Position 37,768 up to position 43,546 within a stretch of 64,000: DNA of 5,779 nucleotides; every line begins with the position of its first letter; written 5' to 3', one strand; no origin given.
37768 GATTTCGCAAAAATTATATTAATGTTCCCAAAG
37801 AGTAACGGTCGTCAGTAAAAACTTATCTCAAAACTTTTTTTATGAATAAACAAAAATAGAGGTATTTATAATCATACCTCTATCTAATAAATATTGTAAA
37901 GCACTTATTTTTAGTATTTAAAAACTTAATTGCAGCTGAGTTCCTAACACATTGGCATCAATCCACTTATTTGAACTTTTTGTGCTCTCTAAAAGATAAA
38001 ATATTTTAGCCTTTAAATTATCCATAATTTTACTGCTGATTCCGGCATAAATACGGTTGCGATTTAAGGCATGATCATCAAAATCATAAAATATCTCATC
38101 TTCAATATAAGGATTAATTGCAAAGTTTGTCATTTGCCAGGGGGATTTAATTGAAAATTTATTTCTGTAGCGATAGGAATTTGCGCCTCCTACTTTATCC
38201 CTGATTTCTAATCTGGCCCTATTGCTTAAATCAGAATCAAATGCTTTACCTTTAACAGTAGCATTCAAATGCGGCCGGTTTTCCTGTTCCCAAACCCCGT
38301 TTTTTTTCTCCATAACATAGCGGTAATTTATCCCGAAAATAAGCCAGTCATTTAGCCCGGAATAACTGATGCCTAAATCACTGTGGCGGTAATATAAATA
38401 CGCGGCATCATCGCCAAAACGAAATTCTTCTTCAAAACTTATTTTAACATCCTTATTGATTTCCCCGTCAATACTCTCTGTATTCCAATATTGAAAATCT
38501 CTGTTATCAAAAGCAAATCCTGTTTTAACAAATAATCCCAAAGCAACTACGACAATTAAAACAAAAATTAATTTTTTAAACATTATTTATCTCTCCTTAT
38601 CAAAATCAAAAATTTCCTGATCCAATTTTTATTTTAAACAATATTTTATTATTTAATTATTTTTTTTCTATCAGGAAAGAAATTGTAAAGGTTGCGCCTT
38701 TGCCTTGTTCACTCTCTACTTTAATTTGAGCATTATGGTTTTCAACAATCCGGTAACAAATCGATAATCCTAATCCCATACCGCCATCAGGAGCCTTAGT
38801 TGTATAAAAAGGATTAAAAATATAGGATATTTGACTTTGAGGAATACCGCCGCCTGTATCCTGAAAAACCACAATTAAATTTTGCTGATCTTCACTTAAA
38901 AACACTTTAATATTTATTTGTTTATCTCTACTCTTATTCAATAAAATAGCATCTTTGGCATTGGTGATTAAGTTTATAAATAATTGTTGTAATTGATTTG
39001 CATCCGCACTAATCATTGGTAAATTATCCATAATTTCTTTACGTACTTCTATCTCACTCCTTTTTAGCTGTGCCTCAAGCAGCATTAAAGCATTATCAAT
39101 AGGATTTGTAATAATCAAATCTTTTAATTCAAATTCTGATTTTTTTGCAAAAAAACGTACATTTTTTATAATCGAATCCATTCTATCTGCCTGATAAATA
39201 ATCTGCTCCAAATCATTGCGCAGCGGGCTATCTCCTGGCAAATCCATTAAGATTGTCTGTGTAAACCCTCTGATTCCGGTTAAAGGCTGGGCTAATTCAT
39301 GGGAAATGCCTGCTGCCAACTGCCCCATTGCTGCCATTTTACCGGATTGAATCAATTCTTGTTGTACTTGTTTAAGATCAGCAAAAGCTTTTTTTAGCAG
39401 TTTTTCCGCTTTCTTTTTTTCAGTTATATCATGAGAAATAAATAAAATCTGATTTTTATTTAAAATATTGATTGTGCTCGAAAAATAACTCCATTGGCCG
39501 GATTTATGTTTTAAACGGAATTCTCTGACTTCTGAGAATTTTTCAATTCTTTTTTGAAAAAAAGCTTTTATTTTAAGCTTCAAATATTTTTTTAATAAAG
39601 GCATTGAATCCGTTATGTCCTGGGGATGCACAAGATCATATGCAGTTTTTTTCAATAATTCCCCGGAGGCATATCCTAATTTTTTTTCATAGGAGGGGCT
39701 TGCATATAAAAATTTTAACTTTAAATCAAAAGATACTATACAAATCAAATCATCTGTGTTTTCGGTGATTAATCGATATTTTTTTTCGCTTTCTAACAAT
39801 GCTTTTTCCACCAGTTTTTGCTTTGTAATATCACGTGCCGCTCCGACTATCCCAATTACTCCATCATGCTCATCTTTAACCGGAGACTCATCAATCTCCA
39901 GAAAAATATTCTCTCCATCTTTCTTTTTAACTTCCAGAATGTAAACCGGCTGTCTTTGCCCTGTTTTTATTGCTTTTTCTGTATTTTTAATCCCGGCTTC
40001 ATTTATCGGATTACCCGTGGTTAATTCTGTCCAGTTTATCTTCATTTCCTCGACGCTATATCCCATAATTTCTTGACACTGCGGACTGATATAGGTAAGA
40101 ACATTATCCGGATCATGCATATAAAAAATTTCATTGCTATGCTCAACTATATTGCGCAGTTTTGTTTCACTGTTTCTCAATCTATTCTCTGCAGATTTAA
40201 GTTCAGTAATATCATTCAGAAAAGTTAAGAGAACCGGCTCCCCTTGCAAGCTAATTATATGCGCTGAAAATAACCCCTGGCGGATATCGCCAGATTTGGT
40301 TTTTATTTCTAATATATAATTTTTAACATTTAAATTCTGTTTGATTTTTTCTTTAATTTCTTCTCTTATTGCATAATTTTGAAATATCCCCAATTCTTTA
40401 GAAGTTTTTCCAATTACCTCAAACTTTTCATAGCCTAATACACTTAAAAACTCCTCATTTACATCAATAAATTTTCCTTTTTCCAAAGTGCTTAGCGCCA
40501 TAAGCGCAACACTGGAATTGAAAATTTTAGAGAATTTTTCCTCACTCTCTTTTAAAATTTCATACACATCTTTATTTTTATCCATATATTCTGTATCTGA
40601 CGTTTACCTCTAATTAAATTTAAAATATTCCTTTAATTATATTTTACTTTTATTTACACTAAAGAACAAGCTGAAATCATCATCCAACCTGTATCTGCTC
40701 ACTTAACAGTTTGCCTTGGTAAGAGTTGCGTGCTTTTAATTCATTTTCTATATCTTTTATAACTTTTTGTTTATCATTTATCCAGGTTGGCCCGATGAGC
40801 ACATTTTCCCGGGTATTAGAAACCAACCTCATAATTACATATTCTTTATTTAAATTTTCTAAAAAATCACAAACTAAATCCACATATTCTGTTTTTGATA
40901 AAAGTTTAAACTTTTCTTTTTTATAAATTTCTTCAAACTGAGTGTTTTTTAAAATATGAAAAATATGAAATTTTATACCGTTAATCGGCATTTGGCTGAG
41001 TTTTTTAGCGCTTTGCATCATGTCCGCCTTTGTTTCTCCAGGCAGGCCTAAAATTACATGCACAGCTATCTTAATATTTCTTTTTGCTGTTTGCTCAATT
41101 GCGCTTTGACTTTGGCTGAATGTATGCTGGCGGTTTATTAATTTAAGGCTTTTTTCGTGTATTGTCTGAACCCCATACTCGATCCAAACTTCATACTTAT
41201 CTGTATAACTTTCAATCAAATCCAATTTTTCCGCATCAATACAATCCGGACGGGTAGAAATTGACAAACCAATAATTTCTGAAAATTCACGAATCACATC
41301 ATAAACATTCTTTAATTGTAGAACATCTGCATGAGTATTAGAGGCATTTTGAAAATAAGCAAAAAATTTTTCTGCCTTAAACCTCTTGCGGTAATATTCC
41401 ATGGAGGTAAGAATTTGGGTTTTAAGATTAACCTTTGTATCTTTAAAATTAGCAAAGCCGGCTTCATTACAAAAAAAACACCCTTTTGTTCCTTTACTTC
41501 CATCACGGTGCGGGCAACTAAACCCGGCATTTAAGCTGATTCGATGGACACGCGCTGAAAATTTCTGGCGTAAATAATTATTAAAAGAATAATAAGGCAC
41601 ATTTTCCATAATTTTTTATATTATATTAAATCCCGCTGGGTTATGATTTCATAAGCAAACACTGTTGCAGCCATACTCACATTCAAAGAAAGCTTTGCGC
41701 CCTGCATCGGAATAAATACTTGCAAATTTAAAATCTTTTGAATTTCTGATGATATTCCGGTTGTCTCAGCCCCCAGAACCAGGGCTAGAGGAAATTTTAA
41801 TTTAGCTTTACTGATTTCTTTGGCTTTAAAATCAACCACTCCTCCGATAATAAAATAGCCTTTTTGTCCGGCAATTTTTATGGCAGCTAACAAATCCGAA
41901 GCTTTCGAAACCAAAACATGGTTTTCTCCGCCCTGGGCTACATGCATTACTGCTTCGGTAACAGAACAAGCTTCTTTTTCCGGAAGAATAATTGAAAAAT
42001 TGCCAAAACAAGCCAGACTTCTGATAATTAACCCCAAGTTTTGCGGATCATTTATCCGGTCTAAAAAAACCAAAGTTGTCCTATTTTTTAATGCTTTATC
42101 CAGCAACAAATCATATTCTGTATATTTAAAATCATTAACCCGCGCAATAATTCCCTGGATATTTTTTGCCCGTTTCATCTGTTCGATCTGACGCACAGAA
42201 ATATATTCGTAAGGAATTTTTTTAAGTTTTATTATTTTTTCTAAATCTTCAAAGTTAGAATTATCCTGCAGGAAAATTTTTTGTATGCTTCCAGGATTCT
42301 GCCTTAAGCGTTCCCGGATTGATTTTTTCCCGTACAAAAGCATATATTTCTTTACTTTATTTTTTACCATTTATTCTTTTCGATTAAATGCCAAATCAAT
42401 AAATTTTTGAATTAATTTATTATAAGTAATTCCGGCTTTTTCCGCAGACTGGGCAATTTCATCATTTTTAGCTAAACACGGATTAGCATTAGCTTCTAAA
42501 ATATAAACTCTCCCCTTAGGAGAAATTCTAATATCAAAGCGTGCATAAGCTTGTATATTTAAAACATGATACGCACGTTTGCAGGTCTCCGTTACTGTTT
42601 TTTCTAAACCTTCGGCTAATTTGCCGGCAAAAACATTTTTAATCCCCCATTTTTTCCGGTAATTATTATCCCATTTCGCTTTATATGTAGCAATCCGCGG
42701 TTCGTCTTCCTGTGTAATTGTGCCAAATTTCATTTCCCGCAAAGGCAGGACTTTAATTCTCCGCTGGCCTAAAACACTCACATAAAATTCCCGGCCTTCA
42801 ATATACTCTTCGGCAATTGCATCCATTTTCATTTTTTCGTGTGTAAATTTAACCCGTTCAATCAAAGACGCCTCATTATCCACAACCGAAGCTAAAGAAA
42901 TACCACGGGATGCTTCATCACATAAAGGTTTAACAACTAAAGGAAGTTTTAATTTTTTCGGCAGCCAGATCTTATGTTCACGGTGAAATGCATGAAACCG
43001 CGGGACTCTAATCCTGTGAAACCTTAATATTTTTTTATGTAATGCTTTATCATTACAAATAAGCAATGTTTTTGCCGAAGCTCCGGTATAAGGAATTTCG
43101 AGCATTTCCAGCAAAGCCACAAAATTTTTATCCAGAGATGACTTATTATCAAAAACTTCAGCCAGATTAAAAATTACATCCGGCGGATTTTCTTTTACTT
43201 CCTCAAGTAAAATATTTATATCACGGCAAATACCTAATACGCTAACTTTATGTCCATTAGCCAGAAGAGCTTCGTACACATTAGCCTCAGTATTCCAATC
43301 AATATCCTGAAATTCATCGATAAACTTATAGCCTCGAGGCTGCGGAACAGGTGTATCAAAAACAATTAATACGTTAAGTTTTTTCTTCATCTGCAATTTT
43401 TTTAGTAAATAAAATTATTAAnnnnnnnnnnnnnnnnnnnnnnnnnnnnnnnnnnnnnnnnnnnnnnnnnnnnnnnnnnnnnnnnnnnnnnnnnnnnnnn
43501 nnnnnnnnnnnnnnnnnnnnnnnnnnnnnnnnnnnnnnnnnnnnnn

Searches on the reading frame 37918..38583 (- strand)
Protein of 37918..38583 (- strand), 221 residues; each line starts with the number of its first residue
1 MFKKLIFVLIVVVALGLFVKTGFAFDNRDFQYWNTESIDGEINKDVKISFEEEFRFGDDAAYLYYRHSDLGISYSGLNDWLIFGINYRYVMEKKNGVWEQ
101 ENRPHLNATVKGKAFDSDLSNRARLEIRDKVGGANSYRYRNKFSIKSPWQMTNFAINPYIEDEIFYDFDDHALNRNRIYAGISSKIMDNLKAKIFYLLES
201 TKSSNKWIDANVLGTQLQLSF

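Call 29: search_protein_families(library=pfam, proteins=[window:37918-38583:-], max_evalue=0.001)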
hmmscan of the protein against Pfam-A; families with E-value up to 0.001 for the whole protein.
window:37918-38583:- (221 aa): 1 family
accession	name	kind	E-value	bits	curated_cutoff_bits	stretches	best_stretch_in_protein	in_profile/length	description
PF10677.15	DUF2490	-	9.4e-30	104.1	29.8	1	30-207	1-183/186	Protein of unknown function (DUF2490)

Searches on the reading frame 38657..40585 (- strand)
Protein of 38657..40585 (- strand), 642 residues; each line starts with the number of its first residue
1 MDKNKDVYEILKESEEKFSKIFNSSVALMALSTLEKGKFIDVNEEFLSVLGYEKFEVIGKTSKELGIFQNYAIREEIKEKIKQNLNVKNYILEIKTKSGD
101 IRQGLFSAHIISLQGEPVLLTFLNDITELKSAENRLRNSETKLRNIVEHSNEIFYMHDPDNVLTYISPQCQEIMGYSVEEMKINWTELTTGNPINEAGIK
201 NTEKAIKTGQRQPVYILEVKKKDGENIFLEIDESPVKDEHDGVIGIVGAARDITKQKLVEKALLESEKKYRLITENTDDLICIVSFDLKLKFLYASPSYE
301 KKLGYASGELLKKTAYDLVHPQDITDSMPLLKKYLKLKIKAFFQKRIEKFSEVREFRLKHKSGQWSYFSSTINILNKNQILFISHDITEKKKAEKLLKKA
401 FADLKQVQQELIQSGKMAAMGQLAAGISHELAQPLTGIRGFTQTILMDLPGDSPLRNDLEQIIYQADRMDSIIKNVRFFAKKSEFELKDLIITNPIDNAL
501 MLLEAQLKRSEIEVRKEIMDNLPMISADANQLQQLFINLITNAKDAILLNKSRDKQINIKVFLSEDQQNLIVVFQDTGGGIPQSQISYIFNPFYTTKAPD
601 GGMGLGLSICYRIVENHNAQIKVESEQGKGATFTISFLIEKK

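Call 29: search_protein_families(library=pfam, proteins=[window:38657-40585:-], max_evalue=0.001)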
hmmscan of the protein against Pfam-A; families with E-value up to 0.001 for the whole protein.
window:38657-40585:- (642 aa): 8 families
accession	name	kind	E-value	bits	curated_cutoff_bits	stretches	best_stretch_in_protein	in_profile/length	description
PF13426.13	PAS_9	-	5.1e-26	91.4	27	2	154-255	4-103/103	PAS domain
PF02518.31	HATPase_c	-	1.2e-23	84.1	26.4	1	528-637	2-107/111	Histidine kinase-, DNA gyrase B-, and HSP90-like ATPase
PF08447.18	PAS_3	-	2.3e-19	69.9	25.6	2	293-377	2-78/89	PAS fold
PF00989.32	PAS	-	2.8e-17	63.2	22.6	1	269-325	2-56/113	PAS fold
PF13188.13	PAS_8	-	1.3e-15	57.1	21.8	1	16-62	1-43/65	PAS domain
PF00512.31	HisKA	-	2e-15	57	26.9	1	420-482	2-63/66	His Kinase A (phospho-acceptor) domain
PF08448.16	PAS_4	-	3.8e-15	56.5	23.1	1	147-257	1-109/110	PAS fold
PF14501.12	HATPase_c_5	-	0.00027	21.2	22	0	532-628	6-93/102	GHKL domain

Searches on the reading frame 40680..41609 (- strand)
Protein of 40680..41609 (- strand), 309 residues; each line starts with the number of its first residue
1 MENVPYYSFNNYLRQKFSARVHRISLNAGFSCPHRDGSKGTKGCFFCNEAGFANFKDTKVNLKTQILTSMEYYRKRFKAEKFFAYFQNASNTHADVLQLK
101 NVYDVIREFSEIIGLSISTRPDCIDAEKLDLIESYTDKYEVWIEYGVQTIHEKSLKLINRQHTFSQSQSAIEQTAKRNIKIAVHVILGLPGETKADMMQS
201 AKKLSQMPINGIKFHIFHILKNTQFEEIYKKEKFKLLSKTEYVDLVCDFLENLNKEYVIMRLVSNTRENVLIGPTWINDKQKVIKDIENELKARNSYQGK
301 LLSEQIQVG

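Call 29: search_protein_families(library=pfam, proteins=[window:40680-41609:-], max_evalue=0.001)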
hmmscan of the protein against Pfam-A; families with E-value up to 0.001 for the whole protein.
window:40680-41609:- (309 aa): 2 families
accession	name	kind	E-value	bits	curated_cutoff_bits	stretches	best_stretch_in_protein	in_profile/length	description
PF16199.10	Radical_SAM_C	-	1.6e-21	76.6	31.9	1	209-292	1-84/85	Radical_SAM C-terminal domain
PF04055.27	Radical_SAM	-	2.1e-15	57.7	29.5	1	42-203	9-165/166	Radical SAM superfamily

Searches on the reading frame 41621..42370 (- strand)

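Call 29: search_protein_families(library=pfam, proteins=[window:41621-42370:-], max_evalue=0.001)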
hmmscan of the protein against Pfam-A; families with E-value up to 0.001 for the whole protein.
window:41621-42370:- (249 aa): 2 families
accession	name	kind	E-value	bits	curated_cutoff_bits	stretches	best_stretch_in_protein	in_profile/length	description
PF00588.24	SpoU_methylase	-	7.1e-30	104.4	29.7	1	100-240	3-142/142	SpoU rRNA Methylase family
PF08032.17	SpoU_sub_bind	-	1.4e-11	45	22.8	1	11-83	1-75/76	RNA 2'-O ribose methyltransferase substrate binding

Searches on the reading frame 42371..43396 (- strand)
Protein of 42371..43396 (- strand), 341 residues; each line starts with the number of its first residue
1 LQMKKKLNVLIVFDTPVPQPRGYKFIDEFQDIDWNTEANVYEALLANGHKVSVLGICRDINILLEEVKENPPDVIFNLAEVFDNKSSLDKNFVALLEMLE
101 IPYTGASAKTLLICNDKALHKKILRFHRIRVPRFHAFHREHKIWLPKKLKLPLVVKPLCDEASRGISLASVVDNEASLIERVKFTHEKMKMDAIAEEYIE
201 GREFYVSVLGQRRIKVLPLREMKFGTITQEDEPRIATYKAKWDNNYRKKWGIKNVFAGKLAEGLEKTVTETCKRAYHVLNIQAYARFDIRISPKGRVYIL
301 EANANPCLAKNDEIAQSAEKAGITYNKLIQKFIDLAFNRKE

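Call 29: search_protein_families(library=pfam, proteins=[window:42371-43396:-], max_evalue=0.001)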
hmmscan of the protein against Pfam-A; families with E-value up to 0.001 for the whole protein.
window:42371-43396:- (341 aa): 4 families
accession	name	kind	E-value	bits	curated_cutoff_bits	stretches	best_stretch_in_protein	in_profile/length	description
PF07478.18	Dala_Dala_lig_C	-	1.3e-23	84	24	1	138-333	24-203/204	D-ala D-ala ligase C-terminus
PF02655.19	ATP-grasp_3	-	1.5e-06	28.8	23.2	1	114-304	1-155/160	ATP-grasp domain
PF14397.11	ATPgrasp_ST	-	5.4e-05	23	31.4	0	267-324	217-270/278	Sugar-transfer associated ATP-grasp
PF13535.11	ATP-grasp_4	-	6.4e-05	23.1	27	0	150-209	2-71/160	ATP-grasp domain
